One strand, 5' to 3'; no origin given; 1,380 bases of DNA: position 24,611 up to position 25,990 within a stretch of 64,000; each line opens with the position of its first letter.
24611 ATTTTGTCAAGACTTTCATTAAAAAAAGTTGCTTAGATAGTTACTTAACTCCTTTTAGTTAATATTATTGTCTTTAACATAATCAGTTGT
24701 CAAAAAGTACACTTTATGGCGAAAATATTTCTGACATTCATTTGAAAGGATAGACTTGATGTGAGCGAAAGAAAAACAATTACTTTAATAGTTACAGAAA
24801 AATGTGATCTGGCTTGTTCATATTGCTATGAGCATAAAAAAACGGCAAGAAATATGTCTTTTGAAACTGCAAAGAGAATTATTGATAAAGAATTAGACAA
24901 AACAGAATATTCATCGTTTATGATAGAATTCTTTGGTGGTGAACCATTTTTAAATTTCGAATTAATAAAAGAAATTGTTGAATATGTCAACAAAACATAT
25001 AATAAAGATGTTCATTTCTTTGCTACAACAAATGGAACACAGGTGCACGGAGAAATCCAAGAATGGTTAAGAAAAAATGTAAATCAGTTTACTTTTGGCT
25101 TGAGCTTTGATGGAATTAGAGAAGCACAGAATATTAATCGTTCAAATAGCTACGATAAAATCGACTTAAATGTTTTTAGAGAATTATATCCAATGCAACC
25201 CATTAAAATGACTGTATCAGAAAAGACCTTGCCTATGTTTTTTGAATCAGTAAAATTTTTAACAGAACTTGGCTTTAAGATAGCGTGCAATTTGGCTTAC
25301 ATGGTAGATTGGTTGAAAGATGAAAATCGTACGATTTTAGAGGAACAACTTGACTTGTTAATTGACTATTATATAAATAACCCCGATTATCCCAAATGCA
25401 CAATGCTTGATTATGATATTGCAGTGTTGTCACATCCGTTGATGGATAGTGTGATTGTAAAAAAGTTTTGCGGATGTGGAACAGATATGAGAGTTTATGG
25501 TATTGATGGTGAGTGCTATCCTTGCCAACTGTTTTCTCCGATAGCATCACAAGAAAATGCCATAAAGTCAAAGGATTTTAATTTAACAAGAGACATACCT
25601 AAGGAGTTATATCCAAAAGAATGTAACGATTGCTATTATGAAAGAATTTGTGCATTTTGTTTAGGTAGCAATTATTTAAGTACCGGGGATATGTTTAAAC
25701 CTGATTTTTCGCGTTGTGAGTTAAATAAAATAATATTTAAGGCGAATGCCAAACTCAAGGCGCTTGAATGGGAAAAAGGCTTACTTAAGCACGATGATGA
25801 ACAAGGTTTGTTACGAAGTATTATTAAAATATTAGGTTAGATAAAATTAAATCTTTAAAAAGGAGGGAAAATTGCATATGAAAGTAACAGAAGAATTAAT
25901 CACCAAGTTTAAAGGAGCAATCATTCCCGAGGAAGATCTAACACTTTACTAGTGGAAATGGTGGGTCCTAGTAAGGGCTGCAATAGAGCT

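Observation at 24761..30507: Unclassified RiPP operon: Cys-ladder (C-X3-C)n precursors with two dissimilar radical SAM/SPASM enzymes and an ABC-2 exporter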

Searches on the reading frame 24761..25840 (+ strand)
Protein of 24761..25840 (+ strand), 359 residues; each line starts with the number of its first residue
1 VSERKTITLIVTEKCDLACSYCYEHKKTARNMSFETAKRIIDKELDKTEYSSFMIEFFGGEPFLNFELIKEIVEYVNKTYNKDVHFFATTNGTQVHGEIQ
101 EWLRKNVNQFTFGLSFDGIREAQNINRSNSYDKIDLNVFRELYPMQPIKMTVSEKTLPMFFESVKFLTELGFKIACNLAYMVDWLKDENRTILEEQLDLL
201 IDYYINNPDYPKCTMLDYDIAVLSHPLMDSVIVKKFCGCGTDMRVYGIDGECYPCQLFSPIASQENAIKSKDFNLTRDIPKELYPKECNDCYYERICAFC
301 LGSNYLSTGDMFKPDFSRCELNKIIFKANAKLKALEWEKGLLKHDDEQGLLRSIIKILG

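Call 4: search_protein_families(library=ncbifam, proteins=[window:24761-25840:+], max_evalue=0.01)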
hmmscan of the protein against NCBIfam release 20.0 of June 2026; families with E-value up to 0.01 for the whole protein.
window:24761-25840:+ (359 aa): 74 families (the best 25 are shown)
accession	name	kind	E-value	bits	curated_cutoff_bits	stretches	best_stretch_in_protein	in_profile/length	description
NF047865.1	rSAM_PapB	equivalog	4.1e-47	161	340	1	5-314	3-330/330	PapB family radical SAM/SPASM ranthipeptide maturase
TIGR04115.1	rSAM_Cxxx_rpt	equivalog_domain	3.7e-41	141.8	350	1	5-329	2-356/359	radical SAM peptide maturase, CXXX-repeat target family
TIGR04064.1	rSAM_nif11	equivalog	1.6e-32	112.9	518.7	2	5-137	78-220/459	nif11-like peptide radical SAM maturase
TIGR04068.1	rSAM_ocin_clost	equivalog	3.2e-27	95.5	500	1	5-131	84-216/462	Cys-rich peptide radical SAM maturase CcpM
TIGR03974.1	rSAM_six_Cys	equivalog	5e-27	94.9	425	1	5-323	97-439/451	thioether cross-link-forming SCIFF peptide maturase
TIGR03978.1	rSAM_paired_1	equivalog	7.1e-27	94.3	370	1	9-172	87-262/466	His-Xaa-Ser system radical SAM maturase HxsB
NF040492.1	not_ScfB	exception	2.7e-24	85.8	855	1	5-333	95-448/450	ScfB-related radical SAM/SPASM orphan maturase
TIGR03906.1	quino_hemo_SAM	equivalog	1.2e-23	83.6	453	1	5-129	94-224/467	quinohemoprotein amine dehydrogenase maturation protein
TIGR04084.1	rSAM_AF0577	subfamily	1.8e-17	63.3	225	1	10-298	2-282/347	TIGR04084 family radical SAM/SPASM domain-containing protein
TIGR04148.1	GG_samocin_CFB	equivalog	3.4e-17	62.8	300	1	5-143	17-164/411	radical SAM peptide maturase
NF038170.1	lachnocin_rSAM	equivalog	1.6e-16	60.2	550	1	4-147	75-228/440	lachnocin radical SAM maturase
NF035951.1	rSAM_RumMC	equivalog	2e-15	56.5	720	1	5-119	112-232/510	RumMC family radical SAM sactipeptide maturase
NF038107.1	rSAM_NF038107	equivalog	8.7e-15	54.4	600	1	6-128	86-215/444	Cys-every-fifth radical SAM/SPASM peptide maturase CefB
TIGR03942.1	sulfatase_rSAM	equivalog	1.3e-14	54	349.45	1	12-132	8-134/363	anaerobic sulfatase maturase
NF038283.1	viperin_w_prok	equivalog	1.9e-14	53.5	180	1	6-126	3-124/281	viperin family antiviral radical SAM protein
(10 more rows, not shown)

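Call 5: search_protein_families(library=pfam, proteins=[window:24761-25840:+], max_evalue=0.01)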
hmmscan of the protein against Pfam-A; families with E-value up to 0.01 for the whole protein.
window:24761-25840:+ (359 aa): 2 families
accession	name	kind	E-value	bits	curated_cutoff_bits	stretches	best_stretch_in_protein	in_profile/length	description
PF04055.27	Radical_SAM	-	1.7e-12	48.3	29.5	1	10-134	2-129/166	Radical SAM superfamily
PF13353.11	Fer4_12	-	5.2e-10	40.2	22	1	12-96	12-98/137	4Fe-4S single cluster domain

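Call 6: find_homologous_proteins(query=window:24761-25840:+, max_evalue=1e-10)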
Query window:24761-25840:+ (359 aa): 687 proteins with E <= 1e-10 among 2037 candidates; the best 120 are listed.
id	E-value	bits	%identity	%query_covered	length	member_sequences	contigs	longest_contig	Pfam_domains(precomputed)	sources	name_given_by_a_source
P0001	1.2e-221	753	89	100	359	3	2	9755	PF04055.28,PF13353.12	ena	-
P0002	1.2e-199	681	79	100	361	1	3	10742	PF04055.28,PF13353.12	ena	-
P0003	5.9e-184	629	72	100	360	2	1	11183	PF04055.28,PF13353.12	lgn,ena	-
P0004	1.9e-178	611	70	100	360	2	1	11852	PF04055.28,PF13353.12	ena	-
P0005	1.2e-163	563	67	99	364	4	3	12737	PF04055.28,PF13353.12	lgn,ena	-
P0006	8.6e-162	556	65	100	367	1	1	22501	PF04055.28,PF13353.12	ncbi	-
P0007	6.3e-158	544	66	99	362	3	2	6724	PF04055.28,PF13353.12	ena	-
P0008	5.3e-157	541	65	99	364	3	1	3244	PF04055.28,PF13353.12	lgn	-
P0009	5.4e-153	527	63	99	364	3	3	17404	PF04055.28,PF13353.12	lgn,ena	-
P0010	1.0e-152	527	63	100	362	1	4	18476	PF04055.28,PF13353.12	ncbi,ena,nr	ncbi:MAG: radical SAM protein [Clostridia bacterium]|nr:radical SAM protein [Clostridia bacterium]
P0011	1.4e-149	516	62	100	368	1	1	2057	PF04055.28,PF13353.12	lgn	-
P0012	2.0e-149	516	61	99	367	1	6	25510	PF04055.28,PF13353.12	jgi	-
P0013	2.9e-148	512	60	99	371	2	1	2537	PF04055.28,PF13353.12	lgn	-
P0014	5.5e-148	511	59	99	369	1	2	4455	PF04055.28,PF13353.12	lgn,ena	-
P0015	1.6e-147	509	61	99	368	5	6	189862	PF04055.28,PF13353.12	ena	-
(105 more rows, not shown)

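Call 9: find_related_loci(query=A1, collection=genome_contigs, flank=8000)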
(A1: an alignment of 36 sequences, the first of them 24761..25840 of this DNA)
Query A1 (359 aa) in genome_contigs; peptide patterns used: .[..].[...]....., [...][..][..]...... (x = any residue, [..] = any of these).
600 stretches matched a pattern (row limit reached: there are more); 367 encode a relative of the query (tblastn E <= 1e-3); the best 80 are kept; 80 distinct loci.
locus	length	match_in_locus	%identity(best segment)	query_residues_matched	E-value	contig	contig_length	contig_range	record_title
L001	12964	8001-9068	45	4-354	7e-91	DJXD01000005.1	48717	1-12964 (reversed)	MAG TPA_asm: Ruminococcus sp. UBA7013 UBA7013_contig_141781, whole genome shotgun sequence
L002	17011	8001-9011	42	4-348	2e-82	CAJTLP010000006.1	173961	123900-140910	MAG TPA_asm: uncultured Eubacterium sp. isolate MGBC100127 genome assembly, contig: MGBC100127.6, whole genome shotgun s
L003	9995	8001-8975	40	2-330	6e-73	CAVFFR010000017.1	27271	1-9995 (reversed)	Bacteroidaceae bacterium isolate G02647-L1_cleanbin_000032 genome assembly, contig: Spades_G02647-L1_contig_1180, whole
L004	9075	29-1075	38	5-354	8e-70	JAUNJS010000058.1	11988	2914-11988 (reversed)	MAG: Eubacteriales bacterium isolate S2M_St_27 NODE_605_length_11988_cov_10.044247, whole genome shotgun sequence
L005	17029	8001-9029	37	3-348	1e-67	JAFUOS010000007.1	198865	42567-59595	MAG: Tyzzerella sp. isolate RGIG4687 Roe_deer_Rectum-5__c759, whole genome shotgun sequence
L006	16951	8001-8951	37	7-324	1e-62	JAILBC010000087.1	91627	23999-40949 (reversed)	MAG: Bacteroidales bacterium isolate RUI549 k141_14091095_flag=0_multi=64.9930_len=91627, whole genome shotgun sequence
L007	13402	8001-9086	37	1-357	6e-62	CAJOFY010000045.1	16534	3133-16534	uncultured bacterium isolate Red_deer_3_mag_66 genome assembly, contig: scaffold_10331, whole genome shotgun sequence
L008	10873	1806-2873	36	4-357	5e-58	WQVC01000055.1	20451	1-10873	MAG: Defluviitaleaceae bacterium isolate Emb289P1bin119 Ga0123355_10004414, whole genome shotgun sequence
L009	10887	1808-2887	36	4-357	3e-57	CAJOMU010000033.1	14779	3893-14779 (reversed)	uncultured Synergistales bacterium isolate Reindeer_2_mag_23 genome assembly, contig: scaffold_3820, whole genome shotgu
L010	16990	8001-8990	37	8-334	5e-56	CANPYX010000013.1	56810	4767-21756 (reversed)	MAG: uncultured Oscillospiraceae bacterium isolate Lapin-001__bin59 genome assembly, contig: Lapin-001__NODE_787_length_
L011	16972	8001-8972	31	5-328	9e-46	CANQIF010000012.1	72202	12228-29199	MAG: uncultured Alistipes sp. isolate Lapin-030__bin28 genome assembly, contig: Lapin-030__NODE_526_length_72202_cov_21.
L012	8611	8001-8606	41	8-205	3e-38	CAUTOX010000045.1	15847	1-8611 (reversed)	MAG TPA_asm: uncultured Treponema sp. isolate ERR10228860_bin.31_MetaWRAP_v1.3_MAG genome assembly, contig: ERZ21659623.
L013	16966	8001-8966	28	4-321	2e-36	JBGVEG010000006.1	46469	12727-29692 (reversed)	MAG: Paludibacteraceae bacterium isolate fecal_MAG_419 fecal_MAG_419_contig_0006, whole genome shotgun sequence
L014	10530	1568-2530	31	7-316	2e-34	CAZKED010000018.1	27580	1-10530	MAG TPA_asm: uncultured archaeon isolate binchicken_co334_40 genome assembly, contig: NODE_2800_length_27580_cov_6.52995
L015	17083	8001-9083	31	5-339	9e-34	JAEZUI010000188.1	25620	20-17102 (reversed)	MAG: Bacillota bacterium isolate OH_PDB_83 k127_369384, whole genome shotgun sequence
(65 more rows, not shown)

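Call 12: find_encoding_contigs(protein=P0001, flank=8000, max_places=3)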
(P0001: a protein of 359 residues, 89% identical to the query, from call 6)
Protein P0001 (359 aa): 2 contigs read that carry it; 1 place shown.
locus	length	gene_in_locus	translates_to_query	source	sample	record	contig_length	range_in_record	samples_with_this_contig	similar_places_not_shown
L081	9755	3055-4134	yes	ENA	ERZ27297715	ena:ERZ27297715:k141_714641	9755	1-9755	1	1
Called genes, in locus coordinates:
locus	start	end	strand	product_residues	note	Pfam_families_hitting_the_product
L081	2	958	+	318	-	?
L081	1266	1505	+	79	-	-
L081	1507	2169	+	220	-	-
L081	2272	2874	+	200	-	PF00239:Resolvase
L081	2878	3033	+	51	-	-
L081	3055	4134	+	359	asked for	PF04055:Radical_SAM, PF13353:Fer4_12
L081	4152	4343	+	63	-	-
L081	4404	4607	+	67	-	-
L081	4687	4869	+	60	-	-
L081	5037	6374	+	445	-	PF04055:Radical_SAM, PF13353:Fer4_12 (weak), PF13186:SPASM (faint)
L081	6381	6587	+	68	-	-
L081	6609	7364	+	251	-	PF00005:ABC_tran, PF13304:AAA_21 (faint)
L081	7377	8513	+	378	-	PF01061:ABC2_membrane (faint), PF12679:ABC2_membrane_2, PF12698:ABC2_membrane_3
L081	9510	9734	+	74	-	-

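Call 13: find_encoding_contigs(protein=P0006, flank=8000, max_places=3)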
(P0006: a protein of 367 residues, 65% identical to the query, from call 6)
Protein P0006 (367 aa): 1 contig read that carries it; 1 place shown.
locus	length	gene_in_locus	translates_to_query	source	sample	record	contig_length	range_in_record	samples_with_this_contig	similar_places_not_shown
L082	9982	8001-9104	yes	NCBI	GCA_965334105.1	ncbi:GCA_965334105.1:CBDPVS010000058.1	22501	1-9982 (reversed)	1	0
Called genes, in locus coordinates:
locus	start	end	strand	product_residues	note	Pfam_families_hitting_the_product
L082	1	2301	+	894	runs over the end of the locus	PF01935:DUF87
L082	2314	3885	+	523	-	PF12639:Colicin-DNase, PF14414:WHH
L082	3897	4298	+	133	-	PF09346:SMI1_KNR4, PF14568:SUKH_6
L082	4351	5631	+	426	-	PF13421:Band_7_1, PF09851:SHOCT (weak)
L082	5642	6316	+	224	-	-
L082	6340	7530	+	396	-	-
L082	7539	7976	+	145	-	-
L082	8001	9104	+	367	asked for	PF13353:Fer4_12, PF04055:Radical_SAM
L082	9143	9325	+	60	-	-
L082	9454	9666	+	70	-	-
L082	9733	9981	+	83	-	PF12728:HTH_17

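Call 14: find_encoding_contigs(protein=P0010, flank=8000, max_places=3)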
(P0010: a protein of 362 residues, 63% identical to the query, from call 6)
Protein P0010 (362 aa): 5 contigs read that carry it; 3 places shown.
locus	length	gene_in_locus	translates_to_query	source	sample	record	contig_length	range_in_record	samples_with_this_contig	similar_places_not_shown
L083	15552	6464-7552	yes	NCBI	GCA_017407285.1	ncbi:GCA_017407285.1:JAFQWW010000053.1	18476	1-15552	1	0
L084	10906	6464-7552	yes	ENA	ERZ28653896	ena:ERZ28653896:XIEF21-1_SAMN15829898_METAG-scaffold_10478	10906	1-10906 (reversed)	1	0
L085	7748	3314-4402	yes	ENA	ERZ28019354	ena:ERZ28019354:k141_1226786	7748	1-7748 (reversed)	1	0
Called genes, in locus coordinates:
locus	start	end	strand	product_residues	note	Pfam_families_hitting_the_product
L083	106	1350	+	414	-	PF00465:Fe-ADH, PF13685:Fe-ADH_2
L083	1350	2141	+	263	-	PF00702:Hydrolase, PF13344:Hydrolase_6, PF13242:Hydrolase_like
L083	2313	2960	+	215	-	PF01081:Aldolase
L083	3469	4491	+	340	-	PF04294:VanW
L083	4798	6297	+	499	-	-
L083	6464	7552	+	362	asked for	PF04055:Radical_SAM, PF13353:Fer4_12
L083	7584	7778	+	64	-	-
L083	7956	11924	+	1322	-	PF13306:LRR_5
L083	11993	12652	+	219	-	PF01863:YgjP-like, PF10263:SprT-like (weak)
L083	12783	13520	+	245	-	-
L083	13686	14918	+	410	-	PF00764:Arginosuc_synth, PF20979:Arginosuc_syn_C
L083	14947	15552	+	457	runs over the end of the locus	PF00206:Lyase_1, PF14698:ASL_C2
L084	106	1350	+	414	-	PF00465:Fe-ADH, PF13685:Fe-ADH_2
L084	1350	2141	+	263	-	PF00702:Hydrolase, PF13344:Hydrolase_6, PF13242:Hydrolase_like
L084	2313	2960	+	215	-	PF01081:Aldolase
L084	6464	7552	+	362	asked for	PF04055:Radical_SAM, PF13353:Fer4_12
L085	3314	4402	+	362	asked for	PF04055:Radical_SAM, PF13353:Fer4_12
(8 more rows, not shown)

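Call 16: search_protein_families(library=ncbifam, proteins=[L081:6381-6587:+, L081:4152-4343:+, L081:4404-4607:+, L083:7584-7778:+, L082:9143-9325:+], max_evalue=10)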
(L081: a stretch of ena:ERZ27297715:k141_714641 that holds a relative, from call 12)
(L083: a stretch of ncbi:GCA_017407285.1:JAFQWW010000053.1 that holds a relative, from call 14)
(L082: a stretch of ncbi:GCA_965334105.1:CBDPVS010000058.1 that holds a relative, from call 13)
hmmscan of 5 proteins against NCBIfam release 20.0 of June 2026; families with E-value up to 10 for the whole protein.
L081:6381-6587:+ (68 aa): 4 families
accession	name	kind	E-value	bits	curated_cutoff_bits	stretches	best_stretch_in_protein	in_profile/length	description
NF008191.0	PRK10945.1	subfamily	8.3e-05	22.8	90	1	1-41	6-46/72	hemolysin expression modulator Hha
NF052422.1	translocon_SseB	equivalog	0.012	15.6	155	1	6-56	52-101/151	type III secretion system translocon protein SseB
NF004390.0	PRK05751.1-1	equivalog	0.056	13.2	277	1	5-48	41-84/155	protein-export chaperone SecB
TIGR00809.1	secB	equivalog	0.086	12.8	102.8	1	3-52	35-84/140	protein-export chaperone SecB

L081:4152-4343:+ (63 aa): 2 families
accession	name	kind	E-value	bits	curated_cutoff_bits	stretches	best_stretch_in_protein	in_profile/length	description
TIGR04117.1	Syntroph_Cxxx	paralog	0.0011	18.9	50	1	16-55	55-98/98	Cys-Xaa-Xaa-Xaa repeat radical SAM target protein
TIGR04118.1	Cxxx_AC3_0185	subfamily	0.055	13.5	35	1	31-55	22-46/46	AC3_0185 family rSAM-modified Cys-rich RiPP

L081:4404-4607:+ (67 aa): 2 families
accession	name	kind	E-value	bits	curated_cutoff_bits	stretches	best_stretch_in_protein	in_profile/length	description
TIGR04117.1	Syntroph_Cxxx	paralog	0.35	11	50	1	30-60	54-83/98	Cys-Xaa-Xaa-Xaa repeat radical SAM target protein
TIGR04118.1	Cxxx_AC3_0185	subfamily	0.73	9.9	35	1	32-54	23-45/46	AC3_0185 family rSAM-modified Cys-rich RiPP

L083:7584-7778:+ (64 aa): 4 families
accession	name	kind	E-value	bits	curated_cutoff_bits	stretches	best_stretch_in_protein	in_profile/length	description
TIGR03601.1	B_an_ocin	subfamily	0.022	15.4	35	1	30-61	40-72/88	heterocycloanthracin/sonorensin family bacteriocin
TIGR04117.1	Syntroph_Cxxx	paralog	0.043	13.9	50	1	12-62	31-84/98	Cys-Xaa-Xaa-Xaa repeat radical SAM target protein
TIGR04114.1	tSAM_targ_Cxxx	repeat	0.084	13.4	20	1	46-63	1-18/18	Cys-rich repeat-containing protein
TIGR04118.1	Cxxx_AC3_0185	subfamily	6.6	6.8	35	0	32-55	22-45/46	AC3_0185 family rSAM-modified Cys-rich RiPP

L082:9143-9325:+ (60 aa): 1 family
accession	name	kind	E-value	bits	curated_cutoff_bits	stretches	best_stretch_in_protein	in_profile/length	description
TIGR04117.1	Syntroph_Cxxx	paralog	0.012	15.7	50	1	25-53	50-82/98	Cys-Xaa-Xaa-Xaa repeat radical SAM target protein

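Call 17: search_protein_families(library=pfam, proteins=[L081:6381-6587:+, L081:4152-4343:+, L081:4404-4607:+, L083:7584-7778:+, L082:9143-9325:+], max_evalue=10)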
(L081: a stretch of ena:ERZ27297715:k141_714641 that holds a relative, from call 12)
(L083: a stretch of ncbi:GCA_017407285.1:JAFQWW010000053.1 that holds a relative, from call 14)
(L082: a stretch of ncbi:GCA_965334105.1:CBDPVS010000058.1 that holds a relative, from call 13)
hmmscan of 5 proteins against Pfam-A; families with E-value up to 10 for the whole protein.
L081:6381-6587:+ (68 aa): 3 families
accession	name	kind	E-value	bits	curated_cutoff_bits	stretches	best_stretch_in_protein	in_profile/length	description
PF03433.18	EspA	-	0.019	15.2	23.4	1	12-56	87-131/180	EspA-like secreted protein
PF05321.16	HHA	-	0.22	12.3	25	1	11-40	4-33/57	Haemolysin expression modulating protein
PF16937.10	T3SS_HrpK1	-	0.22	11.6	30.9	1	4-56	22-74/251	Type III secretion system translocator protein, HrpF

L081:4152-4343:+ (63 aa): 0 families

L081:4404-4607:+ (67 aa): 1 family
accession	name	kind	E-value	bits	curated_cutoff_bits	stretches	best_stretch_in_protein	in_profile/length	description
PF02363.24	C_tripleX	-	4.9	8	22.9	0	34-42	3-11/17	Cysteine rich repeat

L083:7584-7778:+ (64 aa): 0 families

L082:9143-9325:+ (60 aa): 0 families

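Call 29: find_related_loci(query=A1, collection=metagenome_contigs, flank=8000)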
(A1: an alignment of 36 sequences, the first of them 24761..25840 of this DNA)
Query A1 (359 aa) in metagenome_contigs; peptide patterns used: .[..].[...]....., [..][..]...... (x = any residue, [..] = any of these).
600 stretches matched a pattern (row limit reached: there are more); 398 encode a relative of the query (tblastn E <= 1e-3); the best 80 are kept; 80 distinct loci.
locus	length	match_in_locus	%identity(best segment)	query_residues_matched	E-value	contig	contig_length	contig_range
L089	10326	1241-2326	45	1-357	2e-100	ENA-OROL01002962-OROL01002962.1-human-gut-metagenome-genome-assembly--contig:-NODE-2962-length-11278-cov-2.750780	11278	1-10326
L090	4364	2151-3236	45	1-357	2e-100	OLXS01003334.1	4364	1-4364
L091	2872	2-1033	46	17-357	2e-95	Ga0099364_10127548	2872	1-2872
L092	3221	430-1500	41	4-357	6e-83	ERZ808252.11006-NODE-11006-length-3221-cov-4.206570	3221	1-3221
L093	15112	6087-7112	38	2-334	2e-73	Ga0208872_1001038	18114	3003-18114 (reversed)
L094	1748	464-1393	36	4-311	1e-71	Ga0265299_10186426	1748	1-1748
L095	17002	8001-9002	38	3-333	1e-68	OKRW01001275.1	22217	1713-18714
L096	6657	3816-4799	40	3-324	1e-67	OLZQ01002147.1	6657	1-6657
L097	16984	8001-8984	41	3-324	2e-67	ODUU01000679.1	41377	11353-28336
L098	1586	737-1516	40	1-262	6e-63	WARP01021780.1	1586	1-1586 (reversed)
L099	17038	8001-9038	33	3-353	9e-57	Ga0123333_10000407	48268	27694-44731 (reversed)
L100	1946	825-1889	34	8-357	3e-55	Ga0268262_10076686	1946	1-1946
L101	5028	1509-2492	35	1-325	1e-51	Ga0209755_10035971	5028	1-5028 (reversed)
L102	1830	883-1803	33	4-308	5e-49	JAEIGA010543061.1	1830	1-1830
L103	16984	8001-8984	40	3-324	2e-63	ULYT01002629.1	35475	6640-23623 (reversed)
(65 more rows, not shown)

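Call 30: find_related_loci(query=A1, collection=viral_contigs, flank=8000)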
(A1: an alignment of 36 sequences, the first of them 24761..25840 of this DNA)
Query A1 (359 aa) in viral_contigs; peptide patterns used: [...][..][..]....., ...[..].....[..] (x = any residue, [..] = any of these).
128 stretches matched a pattern; 88 encode a relative of the query (tblastn E <= 1e-3); the best 80 are kept; 77 distinct loci.
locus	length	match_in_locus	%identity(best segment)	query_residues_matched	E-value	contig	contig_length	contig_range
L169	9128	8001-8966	28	4-321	3e-36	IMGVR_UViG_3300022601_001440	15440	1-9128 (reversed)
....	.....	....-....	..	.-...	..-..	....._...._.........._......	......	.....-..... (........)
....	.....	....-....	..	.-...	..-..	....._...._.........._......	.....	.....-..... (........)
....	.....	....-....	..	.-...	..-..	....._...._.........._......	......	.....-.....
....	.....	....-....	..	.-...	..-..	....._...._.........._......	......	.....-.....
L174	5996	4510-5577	27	5-336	9e-23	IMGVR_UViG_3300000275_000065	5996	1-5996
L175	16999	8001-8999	27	7-324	1e-22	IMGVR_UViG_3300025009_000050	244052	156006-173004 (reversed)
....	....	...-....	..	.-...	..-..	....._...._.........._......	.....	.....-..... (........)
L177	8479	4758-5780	27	5-321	1e-22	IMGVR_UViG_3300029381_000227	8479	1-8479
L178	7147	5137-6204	27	5-336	2e-22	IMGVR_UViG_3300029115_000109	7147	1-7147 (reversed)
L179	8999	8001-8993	27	5-311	7e-22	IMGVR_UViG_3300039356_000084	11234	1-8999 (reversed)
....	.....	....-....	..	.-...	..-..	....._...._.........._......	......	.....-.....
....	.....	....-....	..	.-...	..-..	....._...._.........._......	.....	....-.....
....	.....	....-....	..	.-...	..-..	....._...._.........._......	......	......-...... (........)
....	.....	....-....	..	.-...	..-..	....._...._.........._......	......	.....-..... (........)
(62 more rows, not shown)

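Call 31: find_encoding_contigs(protein=P0002, flank=9000, max_places=2)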
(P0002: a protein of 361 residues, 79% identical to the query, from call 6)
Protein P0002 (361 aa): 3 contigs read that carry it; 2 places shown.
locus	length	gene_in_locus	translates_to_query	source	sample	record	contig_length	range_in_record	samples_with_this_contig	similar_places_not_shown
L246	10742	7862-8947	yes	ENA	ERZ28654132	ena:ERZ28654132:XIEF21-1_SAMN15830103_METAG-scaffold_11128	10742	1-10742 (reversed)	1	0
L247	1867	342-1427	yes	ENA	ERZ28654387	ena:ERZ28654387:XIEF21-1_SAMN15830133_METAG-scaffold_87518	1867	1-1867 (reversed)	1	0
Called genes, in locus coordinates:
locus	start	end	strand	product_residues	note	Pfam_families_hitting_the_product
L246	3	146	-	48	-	?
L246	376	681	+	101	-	-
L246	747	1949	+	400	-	PF04055:Radical_SAM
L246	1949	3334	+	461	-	PF04055:Radical_SAM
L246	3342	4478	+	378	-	-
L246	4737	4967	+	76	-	PF00550:PP-binding (weak)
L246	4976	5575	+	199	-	PF00574:CLP_protease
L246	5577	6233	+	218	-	-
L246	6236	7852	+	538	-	PF02534:T4SS-DNA_transf, PF10412:TrwB_AAD_bind, PF12696:TraG-D_C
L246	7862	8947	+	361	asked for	PF04055:Radical_SAM, PF13353:Fer4_12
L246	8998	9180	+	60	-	-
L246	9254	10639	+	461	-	PF04055:Radical_SAM, PF13353:Fer4_12 (weak), PF13186:SPASM (weak)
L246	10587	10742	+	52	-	?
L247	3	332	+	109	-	?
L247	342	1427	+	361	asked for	PF04055:Radical_SAM, PF13353:Fer4_12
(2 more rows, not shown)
